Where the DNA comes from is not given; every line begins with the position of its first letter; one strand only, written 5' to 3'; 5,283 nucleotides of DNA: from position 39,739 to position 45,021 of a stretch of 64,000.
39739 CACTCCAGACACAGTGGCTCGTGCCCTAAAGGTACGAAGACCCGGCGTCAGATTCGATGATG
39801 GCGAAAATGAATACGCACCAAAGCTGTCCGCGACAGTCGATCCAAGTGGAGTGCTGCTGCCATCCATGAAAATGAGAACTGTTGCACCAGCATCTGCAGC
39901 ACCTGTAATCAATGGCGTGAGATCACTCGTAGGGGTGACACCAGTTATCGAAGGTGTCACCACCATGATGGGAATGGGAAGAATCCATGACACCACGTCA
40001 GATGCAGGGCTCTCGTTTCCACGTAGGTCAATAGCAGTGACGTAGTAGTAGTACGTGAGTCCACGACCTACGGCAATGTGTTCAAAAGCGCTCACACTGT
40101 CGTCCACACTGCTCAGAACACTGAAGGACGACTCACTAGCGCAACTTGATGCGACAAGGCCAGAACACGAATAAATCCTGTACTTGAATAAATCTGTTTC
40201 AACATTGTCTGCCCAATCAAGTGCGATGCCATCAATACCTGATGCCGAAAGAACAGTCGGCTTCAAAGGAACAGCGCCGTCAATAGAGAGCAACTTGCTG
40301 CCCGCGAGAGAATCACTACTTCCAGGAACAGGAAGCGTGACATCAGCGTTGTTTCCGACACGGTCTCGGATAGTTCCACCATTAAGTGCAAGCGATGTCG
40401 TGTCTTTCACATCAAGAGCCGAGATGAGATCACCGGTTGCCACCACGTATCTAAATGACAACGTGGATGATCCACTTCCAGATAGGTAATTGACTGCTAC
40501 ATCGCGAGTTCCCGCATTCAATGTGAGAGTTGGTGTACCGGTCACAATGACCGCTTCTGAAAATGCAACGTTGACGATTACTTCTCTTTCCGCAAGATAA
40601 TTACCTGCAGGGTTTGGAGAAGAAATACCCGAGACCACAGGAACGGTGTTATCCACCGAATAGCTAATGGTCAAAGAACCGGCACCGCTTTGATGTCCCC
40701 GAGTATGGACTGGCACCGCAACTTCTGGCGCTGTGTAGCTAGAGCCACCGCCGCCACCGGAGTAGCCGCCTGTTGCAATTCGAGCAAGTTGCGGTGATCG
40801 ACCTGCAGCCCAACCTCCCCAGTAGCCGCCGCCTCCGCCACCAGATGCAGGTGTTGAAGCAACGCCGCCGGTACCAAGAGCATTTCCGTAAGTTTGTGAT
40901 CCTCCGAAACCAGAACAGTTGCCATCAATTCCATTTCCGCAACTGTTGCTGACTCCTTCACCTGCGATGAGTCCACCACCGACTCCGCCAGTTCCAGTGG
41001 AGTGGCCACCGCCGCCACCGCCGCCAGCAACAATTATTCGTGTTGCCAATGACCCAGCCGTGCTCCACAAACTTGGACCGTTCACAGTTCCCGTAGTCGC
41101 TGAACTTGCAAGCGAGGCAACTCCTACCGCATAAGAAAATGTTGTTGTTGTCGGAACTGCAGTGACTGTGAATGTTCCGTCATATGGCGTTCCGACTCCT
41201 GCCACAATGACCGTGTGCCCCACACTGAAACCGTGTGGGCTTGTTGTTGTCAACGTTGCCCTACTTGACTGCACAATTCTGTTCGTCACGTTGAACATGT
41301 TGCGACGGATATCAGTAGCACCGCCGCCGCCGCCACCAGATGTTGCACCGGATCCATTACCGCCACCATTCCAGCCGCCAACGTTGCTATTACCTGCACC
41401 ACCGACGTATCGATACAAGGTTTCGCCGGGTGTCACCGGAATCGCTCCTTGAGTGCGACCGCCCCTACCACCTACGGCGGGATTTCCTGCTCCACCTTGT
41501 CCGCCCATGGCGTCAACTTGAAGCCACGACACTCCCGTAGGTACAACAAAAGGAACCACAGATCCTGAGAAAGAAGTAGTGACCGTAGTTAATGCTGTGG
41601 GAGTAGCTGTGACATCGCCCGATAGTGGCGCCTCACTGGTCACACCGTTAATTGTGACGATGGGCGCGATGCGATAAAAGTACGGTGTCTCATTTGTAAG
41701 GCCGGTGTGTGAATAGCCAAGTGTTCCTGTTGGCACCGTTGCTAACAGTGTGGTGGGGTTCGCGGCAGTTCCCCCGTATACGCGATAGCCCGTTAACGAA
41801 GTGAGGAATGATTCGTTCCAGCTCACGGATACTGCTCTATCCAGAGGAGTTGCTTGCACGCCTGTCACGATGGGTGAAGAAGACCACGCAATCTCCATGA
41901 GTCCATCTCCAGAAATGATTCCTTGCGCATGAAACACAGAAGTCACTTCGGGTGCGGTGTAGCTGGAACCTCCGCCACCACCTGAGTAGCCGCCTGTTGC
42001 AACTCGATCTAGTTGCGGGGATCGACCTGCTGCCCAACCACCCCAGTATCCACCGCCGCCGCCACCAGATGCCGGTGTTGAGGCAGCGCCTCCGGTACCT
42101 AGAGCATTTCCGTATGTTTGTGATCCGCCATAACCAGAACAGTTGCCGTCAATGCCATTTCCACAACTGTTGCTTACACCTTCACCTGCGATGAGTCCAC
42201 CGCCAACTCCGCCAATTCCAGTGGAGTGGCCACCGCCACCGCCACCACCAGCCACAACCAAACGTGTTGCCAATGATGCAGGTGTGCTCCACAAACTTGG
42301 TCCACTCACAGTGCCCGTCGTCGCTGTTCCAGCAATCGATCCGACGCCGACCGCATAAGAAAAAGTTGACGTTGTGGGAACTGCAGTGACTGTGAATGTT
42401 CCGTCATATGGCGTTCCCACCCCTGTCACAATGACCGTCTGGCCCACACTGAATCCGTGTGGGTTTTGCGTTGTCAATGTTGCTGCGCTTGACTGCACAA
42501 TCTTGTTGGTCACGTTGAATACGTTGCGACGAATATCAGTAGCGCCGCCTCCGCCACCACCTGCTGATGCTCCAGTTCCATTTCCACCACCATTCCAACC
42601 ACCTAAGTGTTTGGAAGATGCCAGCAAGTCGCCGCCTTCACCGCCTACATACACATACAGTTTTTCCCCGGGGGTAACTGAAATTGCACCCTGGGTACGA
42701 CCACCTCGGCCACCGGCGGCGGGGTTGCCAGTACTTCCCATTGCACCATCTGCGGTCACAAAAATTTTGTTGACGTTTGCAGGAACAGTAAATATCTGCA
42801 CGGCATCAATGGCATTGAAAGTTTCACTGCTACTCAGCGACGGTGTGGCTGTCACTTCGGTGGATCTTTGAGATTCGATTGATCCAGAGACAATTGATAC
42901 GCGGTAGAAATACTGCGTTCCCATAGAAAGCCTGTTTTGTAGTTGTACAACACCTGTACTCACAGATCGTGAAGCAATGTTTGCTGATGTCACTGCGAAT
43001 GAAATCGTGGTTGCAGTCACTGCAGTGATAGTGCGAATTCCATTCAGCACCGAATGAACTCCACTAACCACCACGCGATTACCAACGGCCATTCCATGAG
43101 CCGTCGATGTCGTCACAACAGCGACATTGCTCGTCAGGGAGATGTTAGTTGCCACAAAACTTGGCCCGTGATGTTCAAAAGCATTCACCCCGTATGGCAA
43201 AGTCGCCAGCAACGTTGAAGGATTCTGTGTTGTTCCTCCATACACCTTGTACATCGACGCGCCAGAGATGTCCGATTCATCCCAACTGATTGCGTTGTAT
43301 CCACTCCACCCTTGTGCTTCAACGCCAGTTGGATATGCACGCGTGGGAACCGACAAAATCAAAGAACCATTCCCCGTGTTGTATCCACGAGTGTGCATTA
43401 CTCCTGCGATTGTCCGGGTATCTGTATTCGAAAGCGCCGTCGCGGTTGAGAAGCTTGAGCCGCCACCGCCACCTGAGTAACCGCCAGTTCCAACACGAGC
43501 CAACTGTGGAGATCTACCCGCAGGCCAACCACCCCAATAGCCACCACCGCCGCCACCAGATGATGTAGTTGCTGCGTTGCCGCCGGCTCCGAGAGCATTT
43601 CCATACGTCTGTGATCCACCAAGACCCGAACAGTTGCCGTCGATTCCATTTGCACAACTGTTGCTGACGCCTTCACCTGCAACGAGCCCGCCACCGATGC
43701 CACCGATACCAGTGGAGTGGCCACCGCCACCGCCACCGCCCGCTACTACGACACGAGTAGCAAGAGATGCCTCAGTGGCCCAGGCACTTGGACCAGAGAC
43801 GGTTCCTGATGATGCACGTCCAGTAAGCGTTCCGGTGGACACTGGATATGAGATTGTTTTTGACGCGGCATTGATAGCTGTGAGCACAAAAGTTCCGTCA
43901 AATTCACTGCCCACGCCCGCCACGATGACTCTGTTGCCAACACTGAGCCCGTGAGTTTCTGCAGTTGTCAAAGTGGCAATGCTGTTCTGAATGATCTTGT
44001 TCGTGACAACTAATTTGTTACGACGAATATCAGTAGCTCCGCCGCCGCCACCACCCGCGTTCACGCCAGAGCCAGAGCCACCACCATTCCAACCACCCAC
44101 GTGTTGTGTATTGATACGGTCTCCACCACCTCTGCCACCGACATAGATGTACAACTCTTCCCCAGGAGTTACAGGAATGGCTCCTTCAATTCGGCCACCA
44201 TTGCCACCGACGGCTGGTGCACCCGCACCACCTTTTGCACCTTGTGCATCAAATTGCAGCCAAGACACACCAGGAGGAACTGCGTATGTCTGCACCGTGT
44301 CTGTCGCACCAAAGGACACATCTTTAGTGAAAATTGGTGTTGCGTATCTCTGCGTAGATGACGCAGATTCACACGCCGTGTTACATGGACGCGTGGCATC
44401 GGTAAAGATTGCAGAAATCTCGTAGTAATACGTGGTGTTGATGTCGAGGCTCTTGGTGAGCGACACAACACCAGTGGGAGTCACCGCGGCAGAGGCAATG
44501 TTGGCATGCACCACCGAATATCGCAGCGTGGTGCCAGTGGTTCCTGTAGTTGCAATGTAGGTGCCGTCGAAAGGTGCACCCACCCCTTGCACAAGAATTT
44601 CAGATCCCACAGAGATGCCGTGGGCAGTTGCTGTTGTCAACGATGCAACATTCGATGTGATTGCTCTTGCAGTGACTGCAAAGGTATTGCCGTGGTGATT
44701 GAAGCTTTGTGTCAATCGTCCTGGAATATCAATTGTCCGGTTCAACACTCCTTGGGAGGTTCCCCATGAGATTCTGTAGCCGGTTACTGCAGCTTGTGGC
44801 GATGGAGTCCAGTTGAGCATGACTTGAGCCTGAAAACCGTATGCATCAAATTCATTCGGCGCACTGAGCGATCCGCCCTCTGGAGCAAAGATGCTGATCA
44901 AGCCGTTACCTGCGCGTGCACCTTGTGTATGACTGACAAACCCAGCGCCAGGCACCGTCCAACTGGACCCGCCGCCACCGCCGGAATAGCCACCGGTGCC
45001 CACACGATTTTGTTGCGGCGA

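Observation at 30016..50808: One uninterrupted 20.8-kb ORF (6,930 codons) encoding a protease-headed, membrane-rooted surface megaprotein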

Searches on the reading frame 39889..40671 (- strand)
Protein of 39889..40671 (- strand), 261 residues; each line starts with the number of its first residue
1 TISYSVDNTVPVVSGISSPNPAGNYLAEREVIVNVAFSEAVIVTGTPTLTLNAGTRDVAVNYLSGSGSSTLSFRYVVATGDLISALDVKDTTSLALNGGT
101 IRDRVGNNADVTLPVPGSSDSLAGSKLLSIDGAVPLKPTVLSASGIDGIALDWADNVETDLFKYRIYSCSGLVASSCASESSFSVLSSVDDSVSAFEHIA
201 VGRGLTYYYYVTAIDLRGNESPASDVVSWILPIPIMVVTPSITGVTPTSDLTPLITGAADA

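Call 32: find_related_loci(query=A2, collection=metagenome_contigs, flank=10000)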
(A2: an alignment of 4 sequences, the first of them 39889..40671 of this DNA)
Query A2 (261 aa) in metagenome_contigs; peptide patterns used: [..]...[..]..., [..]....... (x = any residue, [..] = any of these).
278 stretches matched a pattern; 16 encode a relative of the query (tblastn E <= 1e-3); 16 distinct loci.
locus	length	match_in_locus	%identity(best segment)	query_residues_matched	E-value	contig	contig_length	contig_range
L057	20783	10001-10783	89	1-261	1e-143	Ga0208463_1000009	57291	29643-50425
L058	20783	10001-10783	89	1-261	1e-143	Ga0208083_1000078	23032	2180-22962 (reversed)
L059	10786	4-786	72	1-261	4e-124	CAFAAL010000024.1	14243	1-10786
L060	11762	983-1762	72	2-261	7e-117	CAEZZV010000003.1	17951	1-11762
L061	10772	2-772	70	5-261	8e-114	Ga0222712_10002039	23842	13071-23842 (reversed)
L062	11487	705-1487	67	1-261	7e-114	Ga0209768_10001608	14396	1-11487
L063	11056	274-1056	69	1-261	6e-113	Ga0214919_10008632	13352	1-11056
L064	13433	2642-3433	70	1-261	3e-112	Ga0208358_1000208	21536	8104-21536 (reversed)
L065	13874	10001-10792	70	1-261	2e-112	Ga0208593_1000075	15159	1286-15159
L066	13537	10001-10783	69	1-261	3e-112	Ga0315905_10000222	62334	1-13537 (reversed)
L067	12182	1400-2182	69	1-261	1e-104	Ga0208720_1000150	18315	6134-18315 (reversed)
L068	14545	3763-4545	69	1-261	1e-104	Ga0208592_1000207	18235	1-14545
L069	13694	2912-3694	70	1-261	2e-110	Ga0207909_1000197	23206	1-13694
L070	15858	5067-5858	71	1-261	4e-111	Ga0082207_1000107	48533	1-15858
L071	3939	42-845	37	135-234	1e-9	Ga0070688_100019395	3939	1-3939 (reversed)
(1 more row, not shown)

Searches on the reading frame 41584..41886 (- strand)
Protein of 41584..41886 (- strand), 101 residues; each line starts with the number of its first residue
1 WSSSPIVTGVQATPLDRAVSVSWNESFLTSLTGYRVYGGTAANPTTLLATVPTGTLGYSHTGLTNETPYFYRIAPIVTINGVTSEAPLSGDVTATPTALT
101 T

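Call 84: search_protein_families(library=pfam, proteins=[window:41584-41886:-], max_evalue=1)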
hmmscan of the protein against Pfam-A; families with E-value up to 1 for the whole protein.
window:41584-41886:- (101 aa): 0 families

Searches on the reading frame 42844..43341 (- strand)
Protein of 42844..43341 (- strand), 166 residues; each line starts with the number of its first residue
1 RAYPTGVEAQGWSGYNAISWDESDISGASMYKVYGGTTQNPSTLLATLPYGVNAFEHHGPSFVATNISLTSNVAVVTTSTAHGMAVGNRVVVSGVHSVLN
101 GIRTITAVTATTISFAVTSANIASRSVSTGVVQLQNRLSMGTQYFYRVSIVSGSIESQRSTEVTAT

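Call 84: search_protein_families(library=pfam, proteins=[window:42844-43341:-], max_evalue=1)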
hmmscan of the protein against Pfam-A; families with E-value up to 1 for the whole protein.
window:42844-43341:- (166 aa): 1 family
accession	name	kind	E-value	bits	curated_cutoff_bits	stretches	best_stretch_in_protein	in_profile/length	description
PF00041.27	fn3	-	0.3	11.8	25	1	132-165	51-83/84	Fibronectin type III domain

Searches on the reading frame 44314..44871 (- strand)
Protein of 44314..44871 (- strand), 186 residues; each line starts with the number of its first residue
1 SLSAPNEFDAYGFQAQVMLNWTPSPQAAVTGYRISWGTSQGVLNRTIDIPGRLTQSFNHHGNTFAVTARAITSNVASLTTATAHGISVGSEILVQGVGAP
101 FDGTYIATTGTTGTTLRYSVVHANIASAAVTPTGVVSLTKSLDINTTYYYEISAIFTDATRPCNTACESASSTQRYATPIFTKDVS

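Call 84: search_protein_families(library=pfam, proteins=[window:44314-44871:-], max_evalue=1)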
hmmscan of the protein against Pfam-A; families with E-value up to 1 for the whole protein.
window:44314-44871:- (186 aa): 1 family
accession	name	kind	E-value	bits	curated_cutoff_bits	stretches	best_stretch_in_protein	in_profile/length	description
PF00041.27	fn3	-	0.003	18.2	25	1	16-51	15-45/84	Fibronectin type III domain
